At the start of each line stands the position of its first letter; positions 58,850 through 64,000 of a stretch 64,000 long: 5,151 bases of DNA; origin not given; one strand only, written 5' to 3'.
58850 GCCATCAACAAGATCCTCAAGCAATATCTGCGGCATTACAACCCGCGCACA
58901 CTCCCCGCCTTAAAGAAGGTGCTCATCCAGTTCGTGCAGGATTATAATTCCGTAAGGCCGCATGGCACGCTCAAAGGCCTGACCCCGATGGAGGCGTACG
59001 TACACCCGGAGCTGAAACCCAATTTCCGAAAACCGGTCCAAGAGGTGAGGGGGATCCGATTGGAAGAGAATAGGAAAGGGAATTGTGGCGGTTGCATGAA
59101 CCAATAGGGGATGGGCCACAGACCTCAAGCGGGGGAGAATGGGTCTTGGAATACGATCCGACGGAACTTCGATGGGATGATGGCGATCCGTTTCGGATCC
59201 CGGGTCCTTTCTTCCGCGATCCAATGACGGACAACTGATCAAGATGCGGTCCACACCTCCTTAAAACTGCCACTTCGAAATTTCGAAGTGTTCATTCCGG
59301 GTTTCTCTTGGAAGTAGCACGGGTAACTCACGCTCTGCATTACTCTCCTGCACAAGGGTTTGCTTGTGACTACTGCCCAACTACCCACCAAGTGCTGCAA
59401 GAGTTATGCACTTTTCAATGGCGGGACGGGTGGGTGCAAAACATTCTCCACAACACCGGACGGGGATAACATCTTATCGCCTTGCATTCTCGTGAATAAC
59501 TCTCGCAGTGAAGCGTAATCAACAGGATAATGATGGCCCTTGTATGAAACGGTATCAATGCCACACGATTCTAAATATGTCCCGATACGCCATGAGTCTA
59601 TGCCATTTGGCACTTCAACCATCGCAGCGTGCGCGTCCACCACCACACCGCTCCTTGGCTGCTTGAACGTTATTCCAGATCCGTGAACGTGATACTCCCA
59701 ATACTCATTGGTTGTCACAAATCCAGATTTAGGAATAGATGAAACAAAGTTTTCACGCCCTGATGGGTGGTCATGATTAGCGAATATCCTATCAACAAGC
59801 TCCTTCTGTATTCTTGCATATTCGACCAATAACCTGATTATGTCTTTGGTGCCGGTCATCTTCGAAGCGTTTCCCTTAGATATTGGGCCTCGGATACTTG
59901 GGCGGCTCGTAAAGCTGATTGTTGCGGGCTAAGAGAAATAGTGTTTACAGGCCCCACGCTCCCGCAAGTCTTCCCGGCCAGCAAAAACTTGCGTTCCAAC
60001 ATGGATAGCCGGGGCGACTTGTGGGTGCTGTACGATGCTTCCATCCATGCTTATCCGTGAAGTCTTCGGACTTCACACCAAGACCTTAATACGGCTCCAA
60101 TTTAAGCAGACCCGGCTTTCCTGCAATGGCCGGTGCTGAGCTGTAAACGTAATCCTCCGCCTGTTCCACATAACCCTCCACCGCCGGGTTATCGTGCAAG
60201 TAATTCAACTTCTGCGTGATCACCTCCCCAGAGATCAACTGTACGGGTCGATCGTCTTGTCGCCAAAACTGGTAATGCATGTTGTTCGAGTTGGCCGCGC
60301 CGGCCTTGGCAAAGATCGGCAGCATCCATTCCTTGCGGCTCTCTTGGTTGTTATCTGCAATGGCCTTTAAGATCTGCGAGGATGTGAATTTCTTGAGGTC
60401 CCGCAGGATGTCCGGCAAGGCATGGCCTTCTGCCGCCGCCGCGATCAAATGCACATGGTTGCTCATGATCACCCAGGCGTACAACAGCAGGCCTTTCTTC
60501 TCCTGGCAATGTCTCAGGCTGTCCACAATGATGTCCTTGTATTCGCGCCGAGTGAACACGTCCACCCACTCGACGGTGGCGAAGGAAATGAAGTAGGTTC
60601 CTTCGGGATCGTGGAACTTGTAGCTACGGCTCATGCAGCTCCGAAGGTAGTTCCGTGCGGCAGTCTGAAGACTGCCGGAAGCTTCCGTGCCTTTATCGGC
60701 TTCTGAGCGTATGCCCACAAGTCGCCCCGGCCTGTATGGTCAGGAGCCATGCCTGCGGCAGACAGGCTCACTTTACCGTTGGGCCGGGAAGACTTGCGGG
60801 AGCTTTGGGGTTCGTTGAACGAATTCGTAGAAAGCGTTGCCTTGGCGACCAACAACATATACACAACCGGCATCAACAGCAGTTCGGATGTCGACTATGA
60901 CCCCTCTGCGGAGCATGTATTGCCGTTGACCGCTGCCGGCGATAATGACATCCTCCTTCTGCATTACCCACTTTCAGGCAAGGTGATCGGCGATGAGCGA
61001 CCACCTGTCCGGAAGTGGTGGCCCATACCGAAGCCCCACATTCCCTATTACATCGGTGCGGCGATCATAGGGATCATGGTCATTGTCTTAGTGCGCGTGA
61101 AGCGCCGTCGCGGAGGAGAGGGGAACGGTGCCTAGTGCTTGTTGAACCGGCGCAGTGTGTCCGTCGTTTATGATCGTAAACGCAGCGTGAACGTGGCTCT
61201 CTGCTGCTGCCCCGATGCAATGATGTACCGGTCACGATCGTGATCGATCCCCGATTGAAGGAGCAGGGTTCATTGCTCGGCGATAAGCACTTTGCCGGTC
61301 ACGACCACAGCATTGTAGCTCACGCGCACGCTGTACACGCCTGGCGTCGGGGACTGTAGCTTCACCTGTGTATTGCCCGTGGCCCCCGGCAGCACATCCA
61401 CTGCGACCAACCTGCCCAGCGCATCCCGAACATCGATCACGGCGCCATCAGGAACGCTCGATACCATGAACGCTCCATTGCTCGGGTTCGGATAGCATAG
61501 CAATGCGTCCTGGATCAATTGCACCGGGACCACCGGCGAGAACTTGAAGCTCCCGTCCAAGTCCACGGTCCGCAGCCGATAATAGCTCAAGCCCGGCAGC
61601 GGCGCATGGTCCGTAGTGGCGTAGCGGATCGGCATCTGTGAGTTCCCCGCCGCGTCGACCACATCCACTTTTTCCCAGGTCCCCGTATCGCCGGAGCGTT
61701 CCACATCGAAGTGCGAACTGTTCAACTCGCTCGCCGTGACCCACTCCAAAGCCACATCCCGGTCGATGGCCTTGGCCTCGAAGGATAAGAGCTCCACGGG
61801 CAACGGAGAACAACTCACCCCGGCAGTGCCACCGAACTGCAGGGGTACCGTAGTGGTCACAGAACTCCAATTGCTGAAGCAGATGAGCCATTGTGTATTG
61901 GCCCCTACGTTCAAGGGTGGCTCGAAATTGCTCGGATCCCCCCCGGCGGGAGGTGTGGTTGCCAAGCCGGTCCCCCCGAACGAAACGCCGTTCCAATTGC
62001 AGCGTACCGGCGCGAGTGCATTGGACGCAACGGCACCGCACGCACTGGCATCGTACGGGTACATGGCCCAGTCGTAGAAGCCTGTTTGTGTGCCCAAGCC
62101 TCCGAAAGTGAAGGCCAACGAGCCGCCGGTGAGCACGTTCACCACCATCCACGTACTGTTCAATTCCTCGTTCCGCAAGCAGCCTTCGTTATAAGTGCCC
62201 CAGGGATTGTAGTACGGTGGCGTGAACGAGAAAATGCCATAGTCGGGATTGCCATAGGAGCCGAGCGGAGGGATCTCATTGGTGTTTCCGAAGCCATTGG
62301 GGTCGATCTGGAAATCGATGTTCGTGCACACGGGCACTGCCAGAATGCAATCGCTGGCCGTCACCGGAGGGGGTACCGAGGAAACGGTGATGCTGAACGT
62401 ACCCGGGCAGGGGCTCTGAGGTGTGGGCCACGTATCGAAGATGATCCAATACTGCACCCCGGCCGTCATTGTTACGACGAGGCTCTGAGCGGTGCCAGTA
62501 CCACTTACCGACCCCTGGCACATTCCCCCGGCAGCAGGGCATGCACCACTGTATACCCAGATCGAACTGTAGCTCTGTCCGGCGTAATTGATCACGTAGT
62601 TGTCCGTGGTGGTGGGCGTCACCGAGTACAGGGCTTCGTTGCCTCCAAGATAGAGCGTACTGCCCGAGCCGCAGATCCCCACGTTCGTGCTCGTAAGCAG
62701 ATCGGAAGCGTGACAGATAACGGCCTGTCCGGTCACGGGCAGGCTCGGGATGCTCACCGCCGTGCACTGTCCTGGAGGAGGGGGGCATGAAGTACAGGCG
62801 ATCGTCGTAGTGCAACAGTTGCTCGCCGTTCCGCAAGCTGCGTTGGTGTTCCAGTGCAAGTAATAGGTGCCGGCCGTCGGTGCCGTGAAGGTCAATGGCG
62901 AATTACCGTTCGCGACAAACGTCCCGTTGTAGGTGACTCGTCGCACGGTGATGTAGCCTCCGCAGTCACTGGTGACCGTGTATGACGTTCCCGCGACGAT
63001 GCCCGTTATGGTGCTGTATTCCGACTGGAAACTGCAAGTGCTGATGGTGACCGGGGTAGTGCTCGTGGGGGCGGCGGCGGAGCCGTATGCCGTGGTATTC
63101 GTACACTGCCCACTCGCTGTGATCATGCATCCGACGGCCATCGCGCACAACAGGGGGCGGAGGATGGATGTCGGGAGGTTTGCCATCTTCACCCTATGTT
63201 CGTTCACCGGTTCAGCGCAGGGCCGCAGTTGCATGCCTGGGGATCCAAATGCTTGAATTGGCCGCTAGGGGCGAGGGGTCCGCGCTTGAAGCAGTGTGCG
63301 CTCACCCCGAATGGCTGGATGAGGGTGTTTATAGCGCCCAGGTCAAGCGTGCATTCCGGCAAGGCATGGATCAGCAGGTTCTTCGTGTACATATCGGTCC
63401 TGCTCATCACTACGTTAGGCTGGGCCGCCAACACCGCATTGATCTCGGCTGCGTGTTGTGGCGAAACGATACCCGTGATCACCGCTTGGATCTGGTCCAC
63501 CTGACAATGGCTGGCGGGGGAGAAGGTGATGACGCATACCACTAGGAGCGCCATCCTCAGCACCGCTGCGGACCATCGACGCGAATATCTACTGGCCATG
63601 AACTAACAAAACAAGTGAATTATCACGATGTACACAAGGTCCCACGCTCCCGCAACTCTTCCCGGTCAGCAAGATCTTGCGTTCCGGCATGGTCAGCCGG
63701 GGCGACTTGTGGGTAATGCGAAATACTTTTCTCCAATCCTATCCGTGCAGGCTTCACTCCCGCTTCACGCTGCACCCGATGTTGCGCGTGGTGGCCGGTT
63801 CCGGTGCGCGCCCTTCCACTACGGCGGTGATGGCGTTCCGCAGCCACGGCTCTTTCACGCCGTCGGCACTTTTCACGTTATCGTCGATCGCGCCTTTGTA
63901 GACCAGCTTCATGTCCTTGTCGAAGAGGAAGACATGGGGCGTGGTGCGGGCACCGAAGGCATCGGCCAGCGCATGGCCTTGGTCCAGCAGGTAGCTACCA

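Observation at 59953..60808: IS200-like Y1 transposase bracketed by inverted copies of a self-complementary repeat, with a third solo copy at 63641-63714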

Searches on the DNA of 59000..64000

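Call 46: search_rna_families(source=window, start=59000, end=64000, threshold=evalue, max_evalue=1)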
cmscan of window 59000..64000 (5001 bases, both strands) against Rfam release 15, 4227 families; matches with E-value up to 1: 0.
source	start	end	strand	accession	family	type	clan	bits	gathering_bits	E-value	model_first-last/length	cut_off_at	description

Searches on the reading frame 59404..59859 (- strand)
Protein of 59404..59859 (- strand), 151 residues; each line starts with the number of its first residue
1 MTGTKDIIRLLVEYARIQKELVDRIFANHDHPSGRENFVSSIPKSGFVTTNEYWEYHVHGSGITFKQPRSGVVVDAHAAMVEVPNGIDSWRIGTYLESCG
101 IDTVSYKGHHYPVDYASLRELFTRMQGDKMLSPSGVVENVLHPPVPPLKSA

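Call 4: search_protein_families(library=pfam, proteins=[window:59404-59859:-], max_evalue=0.01)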
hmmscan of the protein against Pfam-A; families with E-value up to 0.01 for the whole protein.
window:59404-59859:- (151 aa): 1 family
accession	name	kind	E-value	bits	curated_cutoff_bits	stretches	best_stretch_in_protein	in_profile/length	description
PF21837.1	DUF6896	-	1.6e-14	54.5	27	1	8-100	2-92/128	Domain of unknown function (DUF6896)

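Call 5: search_protein_families(library=ncbifam, proteins=[window:59404-59859:-], max_evalue=0.01)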
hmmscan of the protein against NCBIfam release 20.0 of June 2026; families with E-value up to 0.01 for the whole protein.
window:59404-59859:- (151 aa): 0 families
